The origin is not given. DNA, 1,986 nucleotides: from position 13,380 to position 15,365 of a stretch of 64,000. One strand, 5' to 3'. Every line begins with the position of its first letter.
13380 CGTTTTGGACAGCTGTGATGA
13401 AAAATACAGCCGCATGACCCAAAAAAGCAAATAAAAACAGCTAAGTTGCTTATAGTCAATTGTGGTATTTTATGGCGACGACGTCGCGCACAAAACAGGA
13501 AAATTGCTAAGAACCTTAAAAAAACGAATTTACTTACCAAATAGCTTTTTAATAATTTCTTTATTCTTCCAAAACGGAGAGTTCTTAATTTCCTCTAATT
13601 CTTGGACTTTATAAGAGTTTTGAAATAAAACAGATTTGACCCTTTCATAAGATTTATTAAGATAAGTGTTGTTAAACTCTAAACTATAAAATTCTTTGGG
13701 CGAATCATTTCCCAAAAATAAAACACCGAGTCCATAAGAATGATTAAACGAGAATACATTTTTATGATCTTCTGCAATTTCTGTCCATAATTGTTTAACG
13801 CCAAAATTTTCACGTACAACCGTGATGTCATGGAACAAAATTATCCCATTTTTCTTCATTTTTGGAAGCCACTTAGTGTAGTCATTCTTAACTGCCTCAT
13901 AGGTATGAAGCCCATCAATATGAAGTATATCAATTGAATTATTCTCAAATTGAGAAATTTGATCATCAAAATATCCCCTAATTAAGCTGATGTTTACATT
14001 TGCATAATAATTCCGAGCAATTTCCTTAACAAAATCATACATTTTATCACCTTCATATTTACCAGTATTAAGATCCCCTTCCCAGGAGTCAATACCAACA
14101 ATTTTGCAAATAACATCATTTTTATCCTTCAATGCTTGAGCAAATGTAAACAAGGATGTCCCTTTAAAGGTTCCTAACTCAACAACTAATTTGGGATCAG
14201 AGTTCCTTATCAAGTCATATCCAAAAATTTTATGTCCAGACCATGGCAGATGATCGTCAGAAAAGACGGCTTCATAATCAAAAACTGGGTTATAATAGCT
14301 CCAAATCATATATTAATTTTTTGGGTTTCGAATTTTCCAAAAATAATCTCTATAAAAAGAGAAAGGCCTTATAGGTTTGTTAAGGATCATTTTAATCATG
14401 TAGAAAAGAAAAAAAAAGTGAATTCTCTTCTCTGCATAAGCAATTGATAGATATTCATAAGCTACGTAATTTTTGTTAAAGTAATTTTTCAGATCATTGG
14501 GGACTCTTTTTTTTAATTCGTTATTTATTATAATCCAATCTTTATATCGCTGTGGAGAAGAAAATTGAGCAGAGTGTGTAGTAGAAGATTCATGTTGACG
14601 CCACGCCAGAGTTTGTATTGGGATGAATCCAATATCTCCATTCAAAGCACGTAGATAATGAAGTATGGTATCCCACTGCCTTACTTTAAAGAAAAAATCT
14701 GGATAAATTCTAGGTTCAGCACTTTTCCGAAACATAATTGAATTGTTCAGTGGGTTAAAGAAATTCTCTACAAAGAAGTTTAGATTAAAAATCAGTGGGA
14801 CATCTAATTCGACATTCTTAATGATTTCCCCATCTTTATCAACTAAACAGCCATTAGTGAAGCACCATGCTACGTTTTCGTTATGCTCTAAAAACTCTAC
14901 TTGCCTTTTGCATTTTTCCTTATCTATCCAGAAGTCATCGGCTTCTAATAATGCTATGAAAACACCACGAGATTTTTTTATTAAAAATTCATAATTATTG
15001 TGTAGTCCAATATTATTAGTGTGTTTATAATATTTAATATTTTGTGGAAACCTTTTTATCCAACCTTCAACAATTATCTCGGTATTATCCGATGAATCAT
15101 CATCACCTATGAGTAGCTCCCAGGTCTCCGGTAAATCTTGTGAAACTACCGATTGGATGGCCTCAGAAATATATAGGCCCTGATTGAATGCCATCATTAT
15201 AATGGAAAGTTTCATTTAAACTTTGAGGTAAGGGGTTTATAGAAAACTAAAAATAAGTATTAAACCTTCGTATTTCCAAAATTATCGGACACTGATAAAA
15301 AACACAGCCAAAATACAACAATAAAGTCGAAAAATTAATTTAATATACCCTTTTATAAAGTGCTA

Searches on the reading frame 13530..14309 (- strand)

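Call 4: search_protein_families(library=pfam, proteins=[window:13530-14309:-], max_evalue=0.01)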
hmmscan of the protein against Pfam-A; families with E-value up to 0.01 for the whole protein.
window:13530-14309:- (259 aa): 4 families
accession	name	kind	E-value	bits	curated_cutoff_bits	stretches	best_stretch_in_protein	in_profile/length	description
PF13578.12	Methyltransf_24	-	1.8e-26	93.5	26.3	1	43-162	1-105/105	Methyltransferase domain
PF05711.17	TylF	-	4.3e-05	23.3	23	1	103-167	171-234/264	Macrocin-O-methyltransferase (TylF)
PF13847.12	Methyltransf_31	-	0.0036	17.4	27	1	42-184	7-128/145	Methyltransferase domain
PF04989.18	RMNT_CmcI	-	0.0069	16.6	23.2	0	33-155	27-141/206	Rhamnosyl O-methyltransferase/CmcI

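Call 5: search_protein_families(library=ncbifam, proteins=[window:13530-14309:-], max_evalue=0.01)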
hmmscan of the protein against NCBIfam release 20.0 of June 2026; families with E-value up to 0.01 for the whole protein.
window:13530-14309:- (259 aa): 0 families

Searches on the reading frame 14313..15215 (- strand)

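Call 4: search_protein_families(library=pfam, proteins=[window:14313-15215:-], max_evalue=0.01)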
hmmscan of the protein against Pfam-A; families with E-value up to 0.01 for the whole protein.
window:14313-15215:- (300 aa): 1 family
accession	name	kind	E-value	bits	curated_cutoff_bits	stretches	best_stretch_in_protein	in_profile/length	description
PF00535.33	Glycos_transf_2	-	1.3e-22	80.9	23.3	1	4-120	1-115/168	Glycosyl transferase family 2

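Call 5: search_protein_families(library=ncbifam, proteins=[window:14313-15215:-], max_evalue=0.01)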
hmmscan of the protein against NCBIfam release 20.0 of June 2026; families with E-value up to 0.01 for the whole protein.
window:14313-15215:- (300 aa): 8 families
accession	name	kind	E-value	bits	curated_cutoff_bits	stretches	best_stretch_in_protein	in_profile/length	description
NF047683.1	TeichurnBiosyTuaG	equivalog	6.3e-20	71.9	400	1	3-135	8-136/252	teichuronic acid biosynthesis protein TuaG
NF053739.1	GlytfEpsEBac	equivalog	4.3e-16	58.7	450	1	2-132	2-130/265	glycosyltransferase EpsE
NF050050.1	ProtGlycPglI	equivalog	1.1e-13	51.3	500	1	2-134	3-130/306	GalNAc(5)-diNAcBac-PP-undecaprenol beta-1,3-glucosyltransferase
NF007482.0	PRK10073.1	equivalog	7.3e-09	35.1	423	1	2-126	7-128/334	glycosyltransferase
TIGR04017.1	WcaA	equivalog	5.4e-07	29.5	495.75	1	3-115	7-113/279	colanic acid biosynthesis glycosyltransferase WcaA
NF007453.0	PRK10018.1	equivalog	1.6e-06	28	382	1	3-115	8-114/280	colanic acid biosynthesis glycosyltransferase WcaA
NF038302.1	EPS_HpsE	equivalog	1.7e-06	27.3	300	1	2-115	2-117/307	hormogonium polysaccharide biosynthesis glycosyltransferase HpsE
TIGR03937.1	PgaC_IcaA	equivalog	3.4e-06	26.3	422.3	1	2-117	46-158/407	poly-beta-1,6-N-acetyl-D-glucosamine synthase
